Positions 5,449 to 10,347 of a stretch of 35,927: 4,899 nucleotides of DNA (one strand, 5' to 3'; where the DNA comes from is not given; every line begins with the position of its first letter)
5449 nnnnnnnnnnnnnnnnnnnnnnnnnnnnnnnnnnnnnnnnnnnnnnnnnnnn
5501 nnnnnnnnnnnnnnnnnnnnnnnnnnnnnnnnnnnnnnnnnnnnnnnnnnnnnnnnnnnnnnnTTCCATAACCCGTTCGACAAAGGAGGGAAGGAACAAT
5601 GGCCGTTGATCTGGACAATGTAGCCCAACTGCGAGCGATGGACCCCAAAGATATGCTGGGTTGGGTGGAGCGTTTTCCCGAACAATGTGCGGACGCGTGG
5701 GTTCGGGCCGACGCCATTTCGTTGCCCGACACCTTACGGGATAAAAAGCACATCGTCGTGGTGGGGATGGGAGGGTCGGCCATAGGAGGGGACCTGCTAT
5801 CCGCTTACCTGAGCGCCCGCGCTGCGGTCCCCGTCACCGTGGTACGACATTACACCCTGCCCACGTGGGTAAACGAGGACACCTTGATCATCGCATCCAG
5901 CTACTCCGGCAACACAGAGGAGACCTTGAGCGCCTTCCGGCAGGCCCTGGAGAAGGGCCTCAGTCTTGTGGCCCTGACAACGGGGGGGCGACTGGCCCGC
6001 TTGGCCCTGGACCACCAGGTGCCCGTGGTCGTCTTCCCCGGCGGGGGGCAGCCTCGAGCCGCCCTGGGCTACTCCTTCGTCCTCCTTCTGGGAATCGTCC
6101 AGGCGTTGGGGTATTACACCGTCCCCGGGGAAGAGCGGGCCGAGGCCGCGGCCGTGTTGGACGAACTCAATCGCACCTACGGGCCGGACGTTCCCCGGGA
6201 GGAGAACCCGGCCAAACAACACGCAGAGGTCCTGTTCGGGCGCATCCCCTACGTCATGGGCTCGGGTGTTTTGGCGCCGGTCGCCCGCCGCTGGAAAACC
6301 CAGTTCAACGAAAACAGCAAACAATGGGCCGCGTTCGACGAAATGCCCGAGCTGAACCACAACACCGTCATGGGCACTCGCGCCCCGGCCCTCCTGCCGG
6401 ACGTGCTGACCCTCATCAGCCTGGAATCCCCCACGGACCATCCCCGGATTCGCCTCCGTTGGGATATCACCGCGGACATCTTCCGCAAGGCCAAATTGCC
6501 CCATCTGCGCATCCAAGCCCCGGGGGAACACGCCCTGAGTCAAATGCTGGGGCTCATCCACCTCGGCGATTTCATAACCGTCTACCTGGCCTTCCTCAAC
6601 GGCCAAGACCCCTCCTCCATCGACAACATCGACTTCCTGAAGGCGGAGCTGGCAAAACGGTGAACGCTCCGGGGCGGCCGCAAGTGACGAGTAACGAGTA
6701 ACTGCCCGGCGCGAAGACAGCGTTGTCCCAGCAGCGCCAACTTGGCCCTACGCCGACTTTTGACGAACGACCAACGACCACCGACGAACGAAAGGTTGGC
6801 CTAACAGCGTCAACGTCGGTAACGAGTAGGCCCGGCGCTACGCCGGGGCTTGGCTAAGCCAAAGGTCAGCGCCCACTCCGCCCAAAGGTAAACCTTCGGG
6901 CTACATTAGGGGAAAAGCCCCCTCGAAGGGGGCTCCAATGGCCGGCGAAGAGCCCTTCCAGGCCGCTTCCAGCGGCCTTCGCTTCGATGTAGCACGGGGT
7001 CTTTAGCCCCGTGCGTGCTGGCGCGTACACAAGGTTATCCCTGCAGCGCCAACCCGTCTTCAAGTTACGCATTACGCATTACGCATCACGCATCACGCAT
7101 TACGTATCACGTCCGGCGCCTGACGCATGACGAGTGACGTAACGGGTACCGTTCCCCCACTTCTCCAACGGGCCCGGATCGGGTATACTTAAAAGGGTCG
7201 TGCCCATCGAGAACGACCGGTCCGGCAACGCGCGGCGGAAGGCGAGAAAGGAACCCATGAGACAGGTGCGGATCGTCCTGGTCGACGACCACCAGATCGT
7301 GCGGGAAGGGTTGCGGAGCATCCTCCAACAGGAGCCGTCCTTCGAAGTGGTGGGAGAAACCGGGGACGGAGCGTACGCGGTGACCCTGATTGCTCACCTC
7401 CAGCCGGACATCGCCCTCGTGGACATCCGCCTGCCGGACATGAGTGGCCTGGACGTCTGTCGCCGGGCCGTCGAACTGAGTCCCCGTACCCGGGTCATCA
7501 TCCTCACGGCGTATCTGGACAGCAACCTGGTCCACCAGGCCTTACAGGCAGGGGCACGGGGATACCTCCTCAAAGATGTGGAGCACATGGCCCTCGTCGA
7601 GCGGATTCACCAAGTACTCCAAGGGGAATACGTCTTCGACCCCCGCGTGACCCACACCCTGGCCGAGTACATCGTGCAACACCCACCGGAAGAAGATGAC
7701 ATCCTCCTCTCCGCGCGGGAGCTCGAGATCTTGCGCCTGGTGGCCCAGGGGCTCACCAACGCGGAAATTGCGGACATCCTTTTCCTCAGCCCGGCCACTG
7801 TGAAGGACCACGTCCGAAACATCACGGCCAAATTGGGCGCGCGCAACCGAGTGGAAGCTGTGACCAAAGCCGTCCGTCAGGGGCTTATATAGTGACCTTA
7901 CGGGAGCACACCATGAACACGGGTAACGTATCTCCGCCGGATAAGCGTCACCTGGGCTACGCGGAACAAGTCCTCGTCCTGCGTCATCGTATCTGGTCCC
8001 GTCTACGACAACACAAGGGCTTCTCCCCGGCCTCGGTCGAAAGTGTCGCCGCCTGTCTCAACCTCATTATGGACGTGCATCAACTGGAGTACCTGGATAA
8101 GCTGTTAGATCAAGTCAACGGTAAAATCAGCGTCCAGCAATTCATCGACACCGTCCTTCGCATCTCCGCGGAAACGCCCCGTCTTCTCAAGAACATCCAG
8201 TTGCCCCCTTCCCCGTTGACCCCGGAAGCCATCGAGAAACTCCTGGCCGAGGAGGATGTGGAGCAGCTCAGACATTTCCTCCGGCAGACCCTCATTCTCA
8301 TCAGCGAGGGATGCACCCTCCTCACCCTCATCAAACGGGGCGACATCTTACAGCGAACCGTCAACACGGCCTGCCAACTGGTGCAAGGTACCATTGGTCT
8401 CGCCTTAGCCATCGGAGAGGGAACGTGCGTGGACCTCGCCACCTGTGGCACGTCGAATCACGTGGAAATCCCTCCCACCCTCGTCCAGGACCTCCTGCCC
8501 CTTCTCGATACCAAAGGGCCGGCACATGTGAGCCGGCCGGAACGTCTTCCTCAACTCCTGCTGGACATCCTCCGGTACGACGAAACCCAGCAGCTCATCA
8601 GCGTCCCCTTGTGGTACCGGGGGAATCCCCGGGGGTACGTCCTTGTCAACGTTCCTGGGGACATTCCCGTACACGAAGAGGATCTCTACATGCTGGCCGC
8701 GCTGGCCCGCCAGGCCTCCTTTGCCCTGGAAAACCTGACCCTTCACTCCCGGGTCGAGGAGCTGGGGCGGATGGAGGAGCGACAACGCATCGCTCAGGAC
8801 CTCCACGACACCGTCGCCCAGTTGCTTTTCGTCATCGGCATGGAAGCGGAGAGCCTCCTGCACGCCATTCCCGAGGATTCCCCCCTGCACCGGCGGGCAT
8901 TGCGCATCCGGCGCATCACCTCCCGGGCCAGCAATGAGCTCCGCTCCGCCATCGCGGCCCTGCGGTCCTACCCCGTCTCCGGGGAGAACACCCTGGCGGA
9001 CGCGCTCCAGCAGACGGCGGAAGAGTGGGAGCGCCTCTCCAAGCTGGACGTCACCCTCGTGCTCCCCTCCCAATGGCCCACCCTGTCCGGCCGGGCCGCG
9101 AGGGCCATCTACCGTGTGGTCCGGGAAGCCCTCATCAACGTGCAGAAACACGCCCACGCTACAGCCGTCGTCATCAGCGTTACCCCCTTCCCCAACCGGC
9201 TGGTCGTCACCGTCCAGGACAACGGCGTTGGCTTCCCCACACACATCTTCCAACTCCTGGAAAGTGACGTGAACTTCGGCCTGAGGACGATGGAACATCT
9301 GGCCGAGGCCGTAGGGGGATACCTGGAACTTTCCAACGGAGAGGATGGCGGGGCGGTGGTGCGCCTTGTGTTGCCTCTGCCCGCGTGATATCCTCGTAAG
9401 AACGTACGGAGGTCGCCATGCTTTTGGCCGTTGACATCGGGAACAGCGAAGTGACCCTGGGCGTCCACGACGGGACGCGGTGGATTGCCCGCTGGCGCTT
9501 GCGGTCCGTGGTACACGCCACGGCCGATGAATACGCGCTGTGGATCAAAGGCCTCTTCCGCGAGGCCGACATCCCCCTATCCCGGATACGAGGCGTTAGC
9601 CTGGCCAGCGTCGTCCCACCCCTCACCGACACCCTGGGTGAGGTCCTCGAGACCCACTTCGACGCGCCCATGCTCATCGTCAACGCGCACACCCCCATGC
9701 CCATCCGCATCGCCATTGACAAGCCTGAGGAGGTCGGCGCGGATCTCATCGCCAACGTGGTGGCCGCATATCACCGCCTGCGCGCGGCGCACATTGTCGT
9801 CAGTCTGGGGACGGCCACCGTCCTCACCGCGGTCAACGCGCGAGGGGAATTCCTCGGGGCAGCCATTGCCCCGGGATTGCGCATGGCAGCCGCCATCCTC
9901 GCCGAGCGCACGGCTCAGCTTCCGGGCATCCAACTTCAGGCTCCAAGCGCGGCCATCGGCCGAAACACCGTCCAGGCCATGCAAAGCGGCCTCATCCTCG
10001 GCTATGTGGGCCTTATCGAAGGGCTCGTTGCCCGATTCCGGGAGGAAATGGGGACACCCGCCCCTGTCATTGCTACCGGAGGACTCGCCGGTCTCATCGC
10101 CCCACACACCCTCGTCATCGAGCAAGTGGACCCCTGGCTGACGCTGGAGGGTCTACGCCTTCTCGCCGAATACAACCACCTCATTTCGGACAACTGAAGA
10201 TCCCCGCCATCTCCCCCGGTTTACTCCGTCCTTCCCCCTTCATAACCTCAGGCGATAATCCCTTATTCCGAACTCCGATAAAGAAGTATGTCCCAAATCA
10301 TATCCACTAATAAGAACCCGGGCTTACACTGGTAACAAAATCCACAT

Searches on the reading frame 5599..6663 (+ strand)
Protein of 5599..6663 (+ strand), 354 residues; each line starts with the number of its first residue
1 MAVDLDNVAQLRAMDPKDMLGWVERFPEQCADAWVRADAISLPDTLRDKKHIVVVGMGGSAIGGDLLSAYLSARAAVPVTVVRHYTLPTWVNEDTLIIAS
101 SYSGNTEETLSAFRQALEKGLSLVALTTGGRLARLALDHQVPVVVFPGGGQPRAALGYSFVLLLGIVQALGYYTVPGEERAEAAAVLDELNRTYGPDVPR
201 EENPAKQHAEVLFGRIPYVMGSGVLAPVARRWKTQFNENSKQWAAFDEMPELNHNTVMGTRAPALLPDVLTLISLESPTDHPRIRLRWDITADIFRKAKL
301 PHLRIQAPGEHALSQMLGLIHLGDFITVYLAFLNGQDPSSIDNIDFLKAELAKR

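Call 12: search_protein_families(library=pfam, proteins=[window:5599-6663:+], max_evalue=0.001)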
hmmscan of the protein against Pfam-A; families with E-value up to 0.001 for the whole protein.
window:5599-6663:+ (354 aa): 2 families
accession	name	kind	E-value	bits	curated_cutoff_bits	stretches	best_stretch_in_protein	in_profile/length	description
PF10432.14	bact-PGI_C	-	1.1e-45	155.7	24.5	1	201-351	1-151/151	Bacterial phospho-glucose isomerase C-terminal SIS domain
PF01380.27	SIS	-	3.2e-11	43.6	25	1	46-136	2-98/131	SIS domain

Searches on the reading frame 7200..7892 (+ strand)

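Call 12: search_protein_families(library=pfam, proteins=[window:7200-7892:+], max_evalue=0.001)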
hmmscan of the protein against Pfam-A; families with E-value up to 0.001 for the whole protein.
window:7200-7892:+ (230 aa): 5 families
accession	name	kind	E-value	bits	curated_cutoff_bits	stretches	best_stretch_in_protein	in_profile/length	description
PF00072.30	Response_reg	-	6.6e-28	97.5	30.2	1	25-136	1-110/111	Response regulator receiver domain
PF00196.25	GerE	-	2.1e-21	75.7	23.5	1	170-224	3-57/57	Bacterial regulatory proteins, luxR family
PF13384.12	HTH_23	-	7.2e-06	26.1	24.6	1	173-207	6-40/50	Homeodomain-like domain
PF08281.18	Sigma70_r4_2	-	9.5e-06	25.6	25.7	1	170-206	11-48/54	Sigma-70, region 4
PF13412.12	HTH_24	-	2.7e-05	24.1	21.9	1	173-206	4-39/48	Winged helix-turn-helix DNA-binding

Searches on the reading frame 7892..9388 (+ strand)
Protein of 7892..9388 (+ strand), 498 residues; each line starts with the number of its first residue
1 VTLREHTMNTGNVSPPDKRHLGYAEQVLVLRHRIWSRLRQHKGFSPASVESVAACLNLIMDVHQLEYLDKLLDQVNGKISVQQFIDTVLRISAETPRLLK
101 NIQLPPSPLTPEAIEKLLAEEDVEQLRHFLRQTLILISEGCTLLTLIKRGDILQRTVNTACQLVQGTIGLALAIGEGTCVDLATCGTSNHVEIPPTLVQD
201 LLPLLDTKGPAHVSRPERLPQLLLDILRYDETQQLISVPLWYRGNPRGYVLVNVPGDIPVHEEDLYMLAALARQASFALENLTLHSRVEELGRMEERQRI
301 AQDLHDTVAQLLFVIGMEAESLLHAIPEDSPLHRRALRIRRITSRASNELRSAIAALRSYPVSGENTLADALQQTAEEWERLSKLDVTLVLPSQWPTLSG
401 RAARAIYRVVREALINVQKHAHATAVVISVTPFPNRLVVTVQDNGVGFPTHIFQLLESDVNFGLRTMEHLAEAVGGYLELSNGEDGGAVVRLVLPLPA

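Call 12: search_protein_families(library=pfam, proteins=[window:7892-9388:+], max_evalue=0.001)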
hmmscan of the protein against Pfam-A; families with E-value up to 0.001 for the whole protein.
window:7892-9388:+ (498 aa): 6 families
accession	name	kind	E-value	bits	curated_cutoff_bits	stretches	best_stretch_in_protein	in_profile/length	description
PF07730.19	HisKA_3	-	6.9e-14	52.6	24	1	296-359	1-65/68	Histidine kinase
PF02518.31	HATPase_c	-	1.3e-13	51.7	26.4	1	404-497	4-110/111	Histidine kinase-, DNA gyrase B-, and HSP90-like ATPase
PF13492.12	GAF_3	-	1.3e-05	26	27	1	231-281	79-129/129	GAF domain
PF01590.32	GAF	-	5.8e-05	24.1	22.4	1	151-279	4-133/133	GAF domain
PF13581.12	HATPase_c_2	-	0.00022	21.7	27.4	1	402-492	28-125/127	Histidine kinase-like ATPase domain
PF13185.12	GAF_2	-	0.00027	21.6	28.6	1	151-280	6-136/136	GAF domain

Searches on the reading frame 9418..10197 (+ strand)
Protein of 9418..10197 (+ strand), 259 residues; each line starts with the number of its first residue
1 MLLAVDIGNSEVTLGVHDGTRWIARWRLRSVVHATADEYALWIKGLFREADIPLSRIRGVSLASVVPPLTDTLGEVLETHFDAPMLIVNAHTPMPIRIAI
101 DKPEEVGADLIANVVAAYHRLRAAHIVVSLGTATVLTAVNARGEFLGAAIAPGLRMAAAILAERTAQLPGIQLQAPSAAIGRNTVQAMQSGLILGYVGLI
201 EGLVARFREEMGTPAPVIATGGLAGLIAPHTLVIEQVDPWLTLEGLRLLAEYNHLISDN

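Call 12: search_protein_families(library=pfam, proteins=[window:9418-10197:+], max_evalue=0.001)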
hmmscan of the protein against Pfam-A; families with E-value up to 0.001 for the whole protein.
window:9418-10197:+ (259 aa): 1 family
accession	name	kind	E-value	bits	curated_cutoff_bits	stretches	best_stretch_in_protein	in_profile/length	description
PF03309.20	Pan_kinase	-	6.3e-63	212.8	24.7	1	2-206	1-205/205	Type III pantothenate kinase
